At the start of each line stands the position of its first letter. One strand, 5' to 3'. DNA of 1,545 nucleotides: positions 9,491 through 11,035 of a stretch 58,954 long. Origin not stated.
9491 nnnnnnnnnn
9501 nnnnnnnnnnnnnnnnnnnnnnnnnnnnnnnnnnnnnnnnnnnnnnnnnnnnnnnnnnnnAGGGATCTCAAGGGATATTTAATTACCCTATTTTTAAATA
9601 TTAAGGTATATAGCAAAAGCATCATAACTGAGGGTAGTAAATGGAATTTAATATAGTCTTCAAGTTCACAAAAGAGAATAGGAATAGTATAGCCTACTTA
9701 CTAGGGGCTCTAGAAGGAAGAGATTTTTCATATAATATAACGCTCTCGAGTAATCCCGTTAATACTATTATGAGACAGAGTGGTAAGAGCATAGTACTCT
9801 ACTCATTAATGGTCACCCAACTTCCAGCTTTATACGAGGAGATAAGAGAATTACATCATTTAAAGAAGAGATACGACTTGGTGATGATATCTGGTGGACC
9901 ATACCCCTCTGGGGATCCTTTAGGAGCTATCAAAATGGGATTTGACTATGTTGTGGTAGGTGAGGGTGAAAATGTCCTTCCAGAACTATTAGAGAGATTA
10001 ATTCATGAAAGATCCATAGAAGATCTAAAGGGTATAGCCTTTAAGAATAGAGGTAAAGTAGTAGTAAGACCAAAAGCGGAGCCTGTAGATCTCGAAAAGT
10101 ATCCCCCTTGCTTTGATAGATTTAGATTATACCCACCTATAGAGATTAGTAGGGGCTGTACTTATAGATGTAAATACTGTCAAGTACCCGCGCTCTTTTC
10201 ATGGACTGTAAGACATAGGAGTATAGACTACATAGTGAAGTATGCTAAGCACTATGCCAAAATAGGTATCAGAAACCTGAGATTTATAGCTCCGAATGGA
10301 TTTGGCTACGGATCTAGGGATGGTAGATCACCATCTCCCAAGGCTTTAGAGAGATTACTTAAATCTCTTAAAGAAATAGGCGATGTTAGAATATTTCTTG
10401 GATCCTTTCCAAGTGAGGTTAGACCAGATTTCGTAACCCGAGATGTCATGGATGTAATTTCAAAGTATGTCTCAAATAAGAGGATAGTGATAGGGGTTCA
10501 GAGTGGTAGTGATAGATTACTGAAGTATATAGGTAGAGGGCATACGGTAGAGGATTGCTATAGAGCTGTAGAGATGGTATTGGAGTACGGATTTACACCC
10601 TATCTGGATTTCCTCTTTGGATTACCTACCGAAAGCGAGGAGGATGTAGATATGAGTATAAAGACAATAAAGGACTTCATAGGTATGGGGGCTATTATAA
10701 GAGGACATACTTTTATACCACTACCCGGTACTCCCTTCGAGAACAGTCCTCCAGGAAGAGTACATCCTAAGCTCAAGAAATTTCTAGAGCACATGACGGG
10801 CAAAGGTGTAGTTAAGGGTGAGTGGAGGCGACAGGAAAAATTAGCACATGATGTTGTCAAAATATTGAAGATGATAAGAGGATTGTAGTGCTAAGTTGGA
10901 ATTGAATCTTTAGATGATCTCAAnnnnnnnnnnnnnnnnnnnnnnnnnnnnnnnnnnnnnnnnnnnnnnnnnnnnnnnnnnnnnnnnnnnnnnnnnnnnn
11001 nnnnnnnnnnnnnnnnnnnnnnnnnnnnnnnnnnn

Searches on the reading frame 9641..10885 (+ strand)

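Call 42: search_protein_families(library=pfam, proteins=[window:9641-10885:+], max_evalue=0.00001)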
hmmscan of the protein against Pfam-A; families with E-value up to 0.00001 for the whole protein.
window:9641-10885:+ (415 aa): 2 families
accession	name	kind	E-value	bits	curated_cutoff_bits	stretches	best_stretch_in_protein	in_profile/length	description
PF04055.27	Radical_SAM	-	8.8e-28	98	29.5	1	167-341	1-164/166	Radical SAM superfamily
PF02310.24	B12-binding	-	1.9e-08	34.6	32.1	1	17-117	17-121/121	B12 binding domain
